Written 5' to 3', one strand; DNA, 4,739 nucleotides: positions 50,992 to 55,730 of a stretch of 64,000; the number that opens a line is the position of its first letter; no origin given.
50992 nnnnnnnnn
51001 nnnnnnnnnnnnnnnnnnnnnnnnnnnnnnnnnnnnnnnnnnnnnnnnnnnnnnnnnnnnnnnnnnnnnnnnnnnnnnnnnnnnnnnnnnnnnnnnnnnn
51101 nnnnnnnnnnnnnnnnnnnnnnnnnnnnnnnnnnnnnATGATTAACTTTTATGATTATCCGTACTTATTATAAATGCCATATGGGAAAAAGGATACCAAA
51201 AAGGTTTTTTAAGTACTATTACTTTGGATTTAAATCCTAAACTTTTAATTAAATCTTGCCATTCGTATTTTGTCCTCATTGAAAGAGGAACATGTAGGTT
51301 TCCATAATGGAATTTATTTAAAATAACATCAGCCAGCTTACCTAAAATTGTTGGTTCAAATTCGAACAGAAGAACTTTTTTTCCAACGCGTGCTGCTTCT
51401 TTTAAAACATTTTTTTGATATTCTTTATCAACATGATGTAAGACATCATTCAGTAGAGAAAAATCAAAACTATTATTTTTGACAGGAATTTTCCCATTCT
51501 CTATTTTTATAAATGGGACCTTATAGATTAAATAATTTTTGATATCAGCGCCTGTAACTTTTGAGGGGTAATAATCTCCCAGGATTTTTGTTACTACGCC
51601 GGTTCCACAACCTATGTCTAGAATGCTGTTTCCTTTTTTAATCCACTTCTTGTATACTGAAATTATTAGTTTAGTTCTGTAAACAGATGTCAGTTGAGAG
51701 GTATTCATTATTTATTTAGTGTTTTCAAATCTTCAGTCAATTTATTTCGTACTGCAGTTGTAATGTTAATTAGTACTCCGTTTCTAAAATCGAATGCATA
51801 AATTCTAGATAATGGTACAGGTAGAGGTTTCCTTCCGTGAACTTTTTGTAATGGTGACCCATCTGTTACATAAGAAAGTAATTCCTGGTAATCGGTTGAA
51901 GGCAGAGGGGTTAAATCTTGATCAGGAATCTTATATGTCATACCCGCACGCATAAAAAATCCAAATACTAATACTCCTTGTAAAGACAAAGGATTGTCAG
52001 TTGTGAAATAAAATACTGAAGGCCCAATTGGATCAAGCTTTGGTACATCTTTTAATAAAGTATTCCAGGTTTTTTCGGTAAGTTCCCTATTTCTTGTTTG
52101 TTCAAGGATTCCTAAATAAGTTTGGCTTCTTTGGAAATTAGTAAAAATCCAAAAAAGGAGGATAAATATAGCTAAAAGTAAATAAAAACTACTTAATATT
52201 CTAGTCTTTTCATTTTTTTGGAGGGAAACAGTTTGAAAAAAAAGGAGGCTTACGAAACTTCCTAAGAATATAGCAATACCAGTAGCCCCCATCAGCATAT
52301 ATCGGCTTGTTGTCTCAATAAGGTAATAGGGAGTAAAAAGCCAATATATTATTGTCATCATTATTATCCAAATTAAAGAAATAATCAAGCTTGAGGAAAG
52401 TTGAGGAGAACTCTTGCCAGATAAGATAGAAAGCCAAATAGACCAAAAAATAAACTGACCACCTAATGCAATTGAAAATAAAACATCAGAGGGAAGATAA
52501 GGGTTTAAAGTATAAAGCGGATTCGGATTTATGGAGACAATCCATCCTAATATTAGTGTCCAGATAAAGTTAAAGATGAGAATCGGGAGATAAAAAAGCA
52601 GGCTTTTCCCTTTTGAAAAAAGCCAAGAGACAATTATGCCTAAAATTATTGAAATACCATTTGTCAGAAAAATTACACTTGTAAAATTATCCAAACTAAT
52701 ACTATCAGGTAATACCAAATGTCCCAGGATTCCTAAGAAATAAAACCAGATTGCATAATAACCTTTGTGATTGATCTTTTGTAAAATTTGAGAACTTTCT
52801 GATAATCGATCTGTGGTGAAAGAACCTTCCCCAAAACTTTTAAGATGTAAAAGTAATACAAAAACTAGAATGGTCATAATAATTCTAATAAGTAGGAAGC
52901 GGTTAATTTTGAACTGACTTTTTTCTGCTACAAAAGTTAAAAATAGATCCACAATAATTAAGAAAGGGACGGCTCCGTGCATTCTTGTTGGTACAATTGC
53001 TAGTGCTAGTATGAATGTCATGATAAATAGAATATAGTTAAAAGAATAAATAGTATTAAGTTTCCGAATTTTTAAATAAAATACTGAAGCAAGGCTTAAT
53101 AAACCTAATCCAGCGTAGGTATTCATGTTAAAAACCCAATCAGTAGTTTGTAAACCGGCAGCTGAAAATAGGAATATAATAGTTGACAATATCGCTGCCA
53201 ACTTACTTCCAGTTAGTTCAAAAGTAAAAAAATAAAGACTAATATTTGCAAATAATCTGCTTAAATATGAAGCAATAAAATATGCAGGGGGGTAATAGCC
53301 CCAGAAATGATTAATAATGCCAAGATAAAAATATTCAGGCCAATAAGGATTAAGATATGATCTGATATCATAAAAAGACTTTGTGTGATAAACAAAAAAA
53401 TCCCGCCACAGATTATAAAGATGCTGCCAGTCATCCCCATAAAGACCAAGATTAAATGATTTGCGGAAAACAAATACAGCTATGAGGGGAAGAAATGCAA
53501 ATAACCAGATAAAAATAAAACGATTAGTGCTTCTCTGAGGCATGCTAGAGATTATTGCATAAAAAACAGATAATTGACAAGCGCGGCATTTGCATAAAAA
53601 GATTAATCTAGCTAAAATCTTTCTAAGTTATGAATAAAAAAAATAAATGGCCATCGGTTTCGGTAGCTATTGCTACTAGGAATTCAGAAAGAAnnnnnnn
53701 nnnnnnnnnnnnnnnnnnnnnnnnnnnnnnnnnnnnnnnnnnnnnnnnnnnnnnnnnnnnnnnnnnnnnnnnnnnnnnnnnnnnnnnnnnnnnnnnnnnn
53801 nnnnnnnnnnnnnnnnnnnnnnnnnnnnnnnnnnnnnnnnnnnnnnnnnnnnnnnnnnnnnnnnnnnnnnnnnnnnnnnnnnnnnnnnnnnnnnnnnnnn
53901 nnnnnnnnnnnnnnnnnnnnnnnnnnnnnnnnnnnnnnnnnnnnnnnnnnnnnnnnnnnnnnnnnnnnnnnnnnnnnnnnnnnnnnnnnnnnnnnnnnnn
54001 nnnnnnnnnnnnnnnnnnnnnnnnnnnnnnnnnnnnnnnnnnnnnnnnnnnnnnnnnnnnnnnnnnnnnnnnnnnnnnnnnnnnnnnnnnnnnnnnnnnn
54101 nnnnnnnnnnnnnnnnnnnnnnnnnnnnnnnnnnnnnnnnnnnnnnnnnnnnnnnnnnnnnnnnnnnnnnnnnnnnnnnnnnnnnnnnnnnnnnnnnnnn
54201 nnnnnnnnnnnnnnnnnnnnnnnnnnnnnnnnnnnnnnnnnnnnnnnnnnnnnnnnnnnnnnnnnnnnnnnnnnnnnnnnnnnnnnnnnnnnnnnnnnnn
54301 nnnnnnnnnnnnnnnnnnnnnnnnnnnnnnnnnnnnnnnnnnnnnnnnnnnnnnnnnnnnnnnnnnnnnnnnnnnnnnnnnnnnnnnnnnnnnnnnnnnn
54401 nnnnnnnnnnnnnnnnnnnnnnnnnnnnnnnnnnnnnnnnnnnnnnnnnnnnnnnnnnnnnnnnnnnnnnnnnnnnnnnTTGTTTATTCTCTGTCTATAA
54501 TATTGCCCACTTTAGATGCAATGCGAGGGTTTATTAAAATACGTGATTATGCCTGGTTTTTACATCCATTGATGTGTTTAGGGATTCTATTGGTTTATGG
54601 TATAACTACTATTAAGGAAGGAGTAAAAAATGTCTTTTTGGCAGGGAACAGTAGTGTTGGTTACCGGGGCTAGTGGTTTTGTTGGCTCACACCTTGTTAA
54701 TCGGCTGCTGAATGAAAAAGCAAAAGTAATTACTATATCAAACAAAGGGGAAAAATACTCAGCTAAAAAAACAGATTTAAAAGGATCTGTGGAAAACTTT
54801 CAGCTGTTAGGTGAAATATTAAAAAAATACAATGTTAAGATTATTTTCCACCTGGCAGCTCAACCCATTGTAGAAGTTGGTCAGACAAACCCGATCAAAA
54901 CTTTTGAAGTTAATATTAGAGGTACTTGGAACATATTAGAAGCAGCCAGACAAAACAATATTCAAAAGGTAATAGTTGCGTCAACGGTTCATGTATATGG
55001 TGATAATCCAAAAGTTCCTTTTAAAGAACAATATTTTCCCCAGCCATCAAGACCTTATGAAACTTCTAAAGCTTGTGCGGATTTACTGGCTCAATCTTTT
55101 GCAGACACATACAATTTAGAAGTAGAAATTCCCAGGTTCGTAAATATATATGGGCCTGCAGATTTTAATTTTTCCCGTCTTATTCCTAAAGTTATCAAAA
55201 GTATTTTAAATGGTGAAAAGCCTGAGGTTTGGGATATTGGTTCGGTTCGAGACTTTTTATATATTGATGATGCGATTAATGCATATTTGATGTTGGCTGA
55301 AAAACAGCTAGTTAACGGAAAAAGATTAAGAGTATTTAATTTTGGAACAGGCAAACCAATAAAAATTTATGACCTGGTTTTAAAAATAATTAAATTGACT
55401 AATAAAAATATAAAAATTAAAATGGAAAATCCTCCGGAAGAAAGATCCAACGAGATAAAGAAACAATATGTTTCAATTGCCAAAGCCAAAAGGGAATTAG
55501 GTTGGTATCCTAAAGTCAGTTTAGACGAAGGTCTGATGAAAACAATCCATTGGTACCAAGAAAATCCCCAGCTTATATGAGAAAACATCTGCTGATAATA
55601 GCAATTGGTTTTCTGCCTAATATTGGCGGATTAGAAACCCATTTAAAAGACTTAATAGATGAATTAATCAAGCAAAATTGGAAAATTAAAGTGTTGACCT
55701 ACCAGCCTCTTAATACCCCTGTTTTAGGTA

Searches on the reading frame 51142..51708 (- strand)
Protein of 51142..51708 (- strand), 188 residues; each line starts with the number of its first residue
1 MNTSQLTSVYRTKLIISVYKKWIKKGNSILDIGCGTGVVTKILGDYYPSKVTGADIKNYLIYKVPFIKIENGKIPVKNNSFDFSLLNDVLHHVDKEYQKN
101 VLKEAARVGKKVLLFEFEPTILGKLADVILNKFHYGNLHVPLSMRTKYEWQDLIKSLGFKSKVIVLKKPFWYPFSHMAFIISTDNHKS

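Call 6: search_protein_families(library=pfam, proteins=[window:51142-51708:-])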
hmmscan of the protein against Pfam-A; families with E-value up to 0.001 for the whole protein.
window:51142-51708:- (188 aa): 7 families
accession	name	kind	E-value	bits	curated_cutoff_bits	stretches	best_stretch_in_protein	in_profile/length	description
PF08241.18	Methyltransf_11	-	1.6e-13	51.5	21.2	1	30-110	1-88/95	Methyltransferase domain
PF13649.12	Methyltransf_25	-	1.9e-11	44.9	27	1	29-110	1-94/97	Methyltransferase domain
PF13489.12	Methyltransf_23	-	5.8e-10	39.6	27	1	21-108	18-107/164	Methyltransferase domain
PF13847.12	Methyltransf_31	-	3e-07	30.7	27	1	23-111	1-103/145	Methyltransferase domain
PF08242.18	Methyltransf_12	-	3.9e-07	31.1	30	1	30-108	1-91/98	Methyltransferase domain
PF07021.18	MetW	-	5.9e-07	29.7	21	1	20-114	8-107/193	Methionine biosynthesis protein MetW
PF05175.20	MTS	-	0.00056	20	23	0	12-58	20-65/170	Methyltransferase small domain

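Call 7: search_protein_families(library=ncbifam, proteins=[window:51142-51708:-])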
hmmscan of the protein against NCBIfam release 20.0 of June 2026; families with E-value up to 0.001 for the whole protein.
window:51142-51708:- (188 aa): 18 families
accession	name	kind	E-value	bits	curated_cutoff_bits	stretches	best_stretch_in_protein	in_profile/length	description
NF045667.1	MTase_DVU1556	equivalog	1.5e-09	37.6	155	1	23-108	20-110/213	DVU_1556 family methyltransferase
TIGR02081.1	metW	equivalog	3.2e-08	33.3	189.5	1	20-114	8-107/194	methionine biosynthesis protein MetW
TIGR02072.1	BioC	equivalog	2.4e-07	30.8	184.95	1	25-159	34-171/244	malonyl-ACP O-methyltransferase BioC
TIGR02021.1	BchM-ChlM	equivalog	1.4e-06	27.9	158.9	1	13-120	43-158/218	magnesium protoporphyrin IX methyltransferase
TIGR01934.1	MenG_MenH_UbiE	subfamily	5.8e-06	25.8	158.35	1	17-112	34-139/223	ubiquinone/menaquinone biosynthesis methyltransferase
NF043040.1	corrin_prot_MT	hypoth_equivalog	7.3e-06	25.6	180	1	17-60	33-75/216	corrinoid protein-associated methyltransferase CpaM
NF008686.0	PRK11705.1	equivalog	2.6e-05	23.4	400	1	3-57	145-199/383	cyclopropane fatty acyl phospholipid synthase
NF004851.0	PRK06202.1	equivalog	2.9e-05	23.6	243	0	71-114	120-163/237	hypothetical protein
TIGR04371.1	methyltran_NanM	subfamily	3.1e-05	23.7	44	1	3-60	129-185/273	putative sugar O-methyltransferase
TIGR01983.1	UbiG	equivalog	9.8e-05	21.8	102.95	1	25-92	49-112/228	bifunctional 2-polyprenyl-6-hydroxyphenol methylase/3-demethylubiquinol 3-O-methyltransferase UbiG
NF001785.0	PRK00517.2-2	equivalog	0.00027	20.2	188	1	12-59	132-179/282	50S ribosomal protein L11 methyltransferase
NF001240.0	PRK00216.1-1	equivalog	0.00033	19.8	378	0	10-126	48-180/251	bifunctional demethylmenaquinone methyltransferase/2-methoxy-6-polyprenyl-1,4-benzoquinol methylase UbiE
NF047649.1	MTase_UXPK_star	exception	0.00045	19.3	460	0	23-110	75-174/283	methyltransferase/UXPK-star double selenoprotein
NF041255.1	mycofact_MftM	equivalog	0.00048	19.5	200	0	62-111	186-235/289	mycofactocin oligosaccharide methyltransferase MftM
NF004452.0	PRK05785.1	equivalog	0.0005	19.6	207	1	11-113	38-141/228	hypothetical protein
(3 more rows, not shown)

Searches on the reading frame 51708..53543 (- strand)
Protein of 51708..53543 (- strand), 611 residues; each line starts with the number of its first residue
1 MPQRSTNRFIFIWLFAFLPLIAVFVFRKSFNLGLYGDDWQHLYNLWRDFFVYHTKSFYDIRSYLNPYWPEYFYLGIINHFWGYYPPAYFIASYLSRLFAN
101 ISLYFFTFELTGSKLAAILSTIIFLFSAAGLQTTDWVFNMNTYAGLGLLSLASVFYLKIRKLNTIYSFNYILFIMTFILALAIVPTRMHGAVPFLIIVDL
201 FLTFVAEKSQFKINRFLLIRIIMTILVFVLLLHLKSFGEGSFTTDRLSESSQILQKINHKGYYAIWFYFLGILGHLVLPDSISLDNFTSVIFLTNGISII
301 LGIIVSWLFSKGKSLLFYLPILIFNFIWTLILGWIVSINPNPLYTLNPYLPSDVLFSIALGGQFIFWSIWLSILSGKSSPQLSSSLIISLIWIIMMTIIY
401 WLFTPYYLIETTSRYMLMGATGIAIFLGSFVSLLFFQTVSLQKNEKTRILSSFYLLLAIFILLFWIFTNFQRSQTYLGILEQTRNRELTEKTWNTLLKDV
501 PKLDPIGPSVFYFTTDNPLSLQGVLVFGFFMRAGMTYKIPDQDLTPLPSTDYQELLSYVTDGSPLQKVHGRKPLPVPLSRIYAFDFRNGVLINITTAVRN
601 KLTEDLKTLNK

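Call 6: search_protein_families(library=pfam, proteins=[window:51708-53543:-])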
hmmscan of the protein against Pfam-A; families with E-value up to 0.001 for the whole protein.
window:51708-53543:- (611 aa): 0 families

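Call 7: search_protein_families(library=ncbifam, proteins=[window:51708-53543:-])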
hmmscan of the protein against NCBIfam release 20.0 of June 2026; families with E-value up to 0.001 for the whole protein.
window:51708-53543:- (611 aa): 0 families

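Call 33: search_protein_families(library=pfam, proteins=[window:51708-53543:-], max_evalue=5)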
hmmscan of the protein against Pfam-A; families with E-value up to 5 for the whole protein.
window:51708-53543:- (611 aa): 0 families

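Call 37: find_homologous_proteins(query=window:51708-53543:-, max_evalue=0.00001)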
Query window:51708-53543:- (611 aa): 99 proteins with E <= 0.00001 among 8000 candidates.
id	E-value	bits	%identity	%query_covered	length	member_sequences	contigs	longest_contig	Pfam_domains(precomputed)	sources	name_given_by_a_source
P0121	0.0e+0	1345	100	100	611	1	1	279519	-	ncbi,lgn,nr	ncbi:hypothetical protein HYW41_01900 [Candidatus Daviesbacteria bacterium]|nr:hypothetical protein 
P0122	0.0e+0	1037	77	100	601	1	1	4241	-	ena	-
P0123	9.9e-292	987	74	97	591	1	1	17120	-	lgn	-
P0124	1.1e-290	984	72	99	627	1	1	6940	-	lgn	-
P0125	4.0e-288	975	85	84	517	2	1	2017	-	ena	-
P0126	1.0e-285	967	72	98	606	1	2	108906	-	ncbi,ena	-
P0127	1.9e-285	967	71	99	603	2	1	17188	-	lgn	-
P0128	1.1e-283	961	72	99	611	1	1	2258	-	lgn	-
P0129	4.7e-283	959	71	98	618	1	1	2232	-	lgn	-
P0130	2.8e-278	943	71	99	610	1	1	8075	-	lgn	-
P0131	3.0e-277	940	70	98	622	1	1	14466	-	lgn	-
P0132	1.0e-275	934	70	98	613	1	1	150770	-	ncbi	-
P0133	1.3e-273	927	69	99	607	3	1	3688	-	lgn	-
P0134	1.9e-268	910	67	98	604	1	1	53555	-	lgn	-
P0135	7.1e-266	902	66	99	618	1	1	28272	-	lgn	-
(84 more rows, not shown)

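Call 39: search_solved_structures(query=A2, max_evalue=10, show_alignments=2)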
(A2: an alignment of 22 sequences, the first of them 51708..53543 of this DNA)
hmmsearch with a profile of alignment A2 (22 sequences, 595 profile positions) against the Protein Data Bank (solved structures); distinct sequences matched with E-value up to 10: 0.

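Call 48: predict_structure(alignment_id=A2)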
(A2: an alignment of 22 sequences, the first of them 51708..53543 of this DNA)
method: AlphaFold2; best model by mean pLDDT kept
length: 611 residues; sequences in the alignment: 22
mean_pLDDT: 85.9   pTM: 0.87
mean pLDDT of the five models: 85.9, 85.7, 85.1, 83.6, 83.3
residues with pLDDT >= 90: 267; 70-90: 292; 50-70: 49; < 50: 3
segments of 3 or more residues with pLDDT < 50: 1-3
pLDDT, mean of each block of 10 residues (from residue 1): 65 94 90 85 86 75 66 80 86 91 97 95 88 62 91 95 89 94 80 93 83 85 92 72 67 83 85 90 82 89 83 77 93 84 62 88 94 89 95 90 83 86 95 84 73 80 89 89 89 94 86 93 90 91 91 94 85 91 93 96 88 52
secondary structure, 60 per line:
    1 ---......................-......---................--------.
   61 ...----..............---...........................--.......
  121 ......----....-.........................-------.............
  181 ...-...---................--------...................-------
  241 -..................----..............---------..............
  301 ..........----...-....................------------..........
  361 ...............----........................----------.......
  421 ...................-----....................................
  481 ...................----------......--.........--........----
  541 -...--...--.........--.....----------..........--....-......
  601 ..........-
elements in order: H4-25 H27-31 H36-51 H60-63 H68-81 H85-111 H114-126 H131-134 H136-160 H168-183 H191-206 H215-233 H242-259 H264-277 H287-310 H319-338 H351-375 H380-403 H414-439 H445-484 H486-499 E510-515 H518-526 H529-536 E547-549 H552-560 H563-567 E581-587 E590-593 H595-610

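Call 52: fold_search(model_id=the predicted structure, library=pdb)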
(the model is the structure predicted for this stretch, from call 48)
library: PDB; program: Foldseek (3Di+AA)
matches with E <= 10: 308; with E <= 0.001: 4
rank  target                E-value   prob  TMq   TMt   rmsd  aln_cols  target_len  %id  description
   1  8agc_A                3.8e-04  1.00  0.51  0.45  16.5       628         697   13  Structure of yeast oligosaccharylransferase complex with lipid-linked oligosaccharide and non-acceptor peptide bound (released 2022-12-07)
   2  8age_A                4.0e-04  1.00  0.45  0.43  12.3       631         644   12  Structure of yeast oligosaccharylransferase complex with acceptor peptide bound (released 2022-12-07)
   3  7oci_F                4.9e-04  1.00  0.48  0.46  14.3       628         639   11  Cryo-EM structure of yeast Ost6p containing oligosaccharyltransferase complex (released 2022-02-16)
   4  7e9s_A                6.4e-04  1.00  0.46  0.35  14.0       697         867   12  Archaeal oligosaccharyltransferase AglB from Archaeoglobus fulgidus in complex with an inhibitory peptide and a dolich (released 2021-09-08)
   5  5gmy_A                1.1e-03  1.00  0.42  0.32  15.7       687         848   13  Crystal structure of the Archaeoglobus fulgidus oligosaccharyltransferase (O29867_ARCFU) tethered with an acceptor pep (released 2017-02-01)
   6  3waj                  1.4e-03  1.00  0.43  0.34  14.7       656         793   13  Crystal structure of the Archaeoglobus fulgidus oligosaccharyltransferase (O29867_ARCFU) complex with Zn and sulfate (released 2013-10-30)
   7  6s7o_A                2.2e-03  1.00  0.48  0.45  13.7       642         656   12  Cryo-EM structure of human oligosaccharyltransferase complex OST-A (released 2019-12-18)
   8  3wak                  2.2e-03  1.00  0.44  0.33  16.6       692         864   13  Crystal structure of the Archaeoglobus fulgidus oligosaccharyltransferase (O29867_ARCFU) in the apo form (released 2013-10-30)
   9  8b6l_I                2.5e-03  1.00  0.46  0.42  17.0       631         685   13  Subtomogram average of the human Sec61-TRAP-OSTA-translocon (released 2022-12-07)
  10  5ezm                  2.9e-03  1.00  0.33  0.36  14.7       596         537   14  Crystal Structure of ArnT from Cupriavidus metallidurans in the apo state (released 2016-02-17)
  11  7zli_A                4.3e-03  1.00  0.45  0.42  12.5       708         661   11  Cryo-EM structure of C-mannosyltransferase CeDPY19, in complex with Dol25-P-Man and bound to CMT2-Fab and anti-Fab nan (released 2023-01-11)
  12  5f15                  4.6e-03  1.00  0.28  0.31  16.8       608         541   12  Crystal Structure of ArnT from Cupriavidus metallidurans bound to Undecaprenyl phosphate (released 2016-02-17)
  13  8agb_A                5.2e-03  1.00  0.44  0.42  13.0       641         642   13  Structure of yeast oligosaccharylransferase complex with lipid-linked oligosaccharide bound (released 2022-12-07)
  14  6ftg_5                5.9e-03  1.00  0.46  0.44  14.3       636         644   12  Subtomogram average of OST-containing ribosome-translocon complexes from canine rough microsomal membranes (released 2018-03-21)
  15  7zlh_A                1.5e-02  1.00  0.39  0.37  13.7       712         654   10  Cryo-EM structure of C-mannosyltransferase CeDPY19, in apo state, bound to CMT2-Fab and anti-Fab nanobody (released 2023-01-11)
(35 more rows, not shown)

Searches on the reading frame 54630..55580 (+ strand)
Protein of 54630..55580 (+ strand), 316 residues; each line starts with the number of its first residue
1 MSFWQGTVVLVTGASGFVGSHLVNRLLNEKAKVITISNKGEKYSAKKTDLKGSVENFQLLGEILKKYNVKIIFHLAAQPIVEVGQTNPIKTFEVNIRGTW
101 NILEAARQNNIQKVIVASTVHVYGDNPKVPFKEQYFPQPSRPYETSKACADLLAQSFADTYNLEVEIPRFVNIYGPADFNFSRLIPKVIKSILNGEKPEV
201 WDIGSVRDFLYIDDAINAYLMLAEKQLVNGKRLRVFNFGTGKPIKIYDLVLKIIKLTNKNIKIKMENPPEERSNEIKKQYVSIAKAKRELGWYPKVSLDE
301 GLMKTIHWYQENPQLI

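Call 16: search_protein_families(library=pfam, proteins=[window:54630-55580:+], max_evalue=0.0001)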
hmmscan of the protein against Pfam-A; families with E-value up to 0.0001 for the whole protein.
window:54630-55580:+ (316 aa): 7 families
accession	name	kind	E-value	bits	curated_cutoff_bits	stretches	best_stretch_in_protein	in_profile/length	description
PF01370.27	Epimerase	-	4.8e-54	183.8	20.9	1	9-226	1-230/240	NAD dependent epimerase/dehydratase family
PF16363.11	GDP_Man_Dehyd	-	2.6e-52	178.8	27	1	10-304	1-331/332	GDP-mannose 4,6 dehydratase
PF02719.21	Polysacc_synt_2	-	1.4e-24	87.2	20.2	1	9-262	1-252/293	Polysaccharide biosynthesis protein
PF01073.25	3Beta_HSD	-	1.3e-20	74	22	1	10-230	1-235/280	3-beta hydroxysteroid dehydrogenase/isomerase family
PF04321.23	RmlD_sub_bind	-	6.4e-13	48.9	27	1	9-186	3-164/287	RmlD substrate binding domain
PF07993.18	NAD_binding_4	-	1.4e-12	47.8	20.1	1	68-175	88-209/258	Male sterility protein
PF13460.12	NAD_binding_10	-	4.1e-10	40.3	27.2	1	13-156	1-134/184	NAD(P)H-binding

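Call 71: search_protein_families(library=ncbifam, proteins=[window:54630-55580:+], max_evalue=1e-10)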
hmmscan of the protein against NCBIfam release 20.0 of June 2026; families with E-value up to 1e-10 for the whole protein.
window:54630-55580:+ (316 aa): 22 families
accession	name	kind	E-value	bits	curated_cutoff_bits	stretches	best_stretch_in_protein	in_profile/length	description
TIGR01181.1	dTDP_gluc_dehyt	equivalog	2.3e-51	174.8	365.1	1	9-313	2-315/321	dTDP-glucose 4,6-dehydratase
TIGR02622.1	CDP_4_6_dhtase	equivalog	6.1e-49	167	278.45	1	3-311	1-332/352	CDP-glucose 4,6-dehydratase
TIGR04180.1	EDH_00030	hypoth_equivalog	6.5e-48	163.3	475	1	9-296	1-296/297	NAD-dependent 4,6-dehydratase LegB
TIGR01179.1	galE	equivalog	5.1e-41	140.6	262.3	1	9-314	2-330/332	UDP-glucose 4-epimerase GalE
TIGR02197.1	heptose_epim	equivalog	5.5e-32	111.2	274.6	1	9-311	1-315/316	ADP-glyceromanno-heptose 6-epimerase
NF007956.0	PRK10675.1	subfamily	2.7e-31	109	394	1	9-155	3-161/338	UDP-glucose 4-epimerase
NF011728.1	PRK15181.1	equivalog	4.9e-31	108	760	1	9-311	18-339/348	Vi polysaccharide biosynthesis UDP-N-acetylglucosaminuronic acid C-4 epimerase TviC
NF007582.0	PRK10217.1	equivalog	5.9e-29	101.3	698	1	9-312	4-334/355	dTDP-glucose 4,6-dehydratase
NF007490.0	PRK10084.1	subfamily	5.9e-29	101.2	649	1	9-314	3-339/361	dTDP-glucose 4,6-dehydratase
NF042423.1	oxyalk_red_Shew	equivalog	1.1e-21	77.3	580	1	8-258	10-258/331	2-alkyl-3-oxoalkanoate reductase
TIGR03466.1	HpnA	hypoth_equivalog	2.3e-21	76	367.65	1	8-198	2-194/327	hopanoid-associated sugar epimerase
NF047922.1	GDPFucSynFcl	equivalog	8.8e-21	74.6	500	1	8-313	4-305/308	GDP-L-fucose synthase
NF042422.1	oxyalk_red_OleD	equivalog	3.2e-17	62.9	580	1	9-255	3-248/329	2-alkyl-3-oxoalkanoate reductase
NF052578.1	StrlDmthSdmBMthl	equivalog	3.8e-16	59.8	600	1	9-234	3-226/328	sterol demethylase protein SdmB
NF043036.1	ErythonDh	equivalog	2.4e-15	56.5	325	1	9-158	3-164/321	D-erythronate dehydrogenase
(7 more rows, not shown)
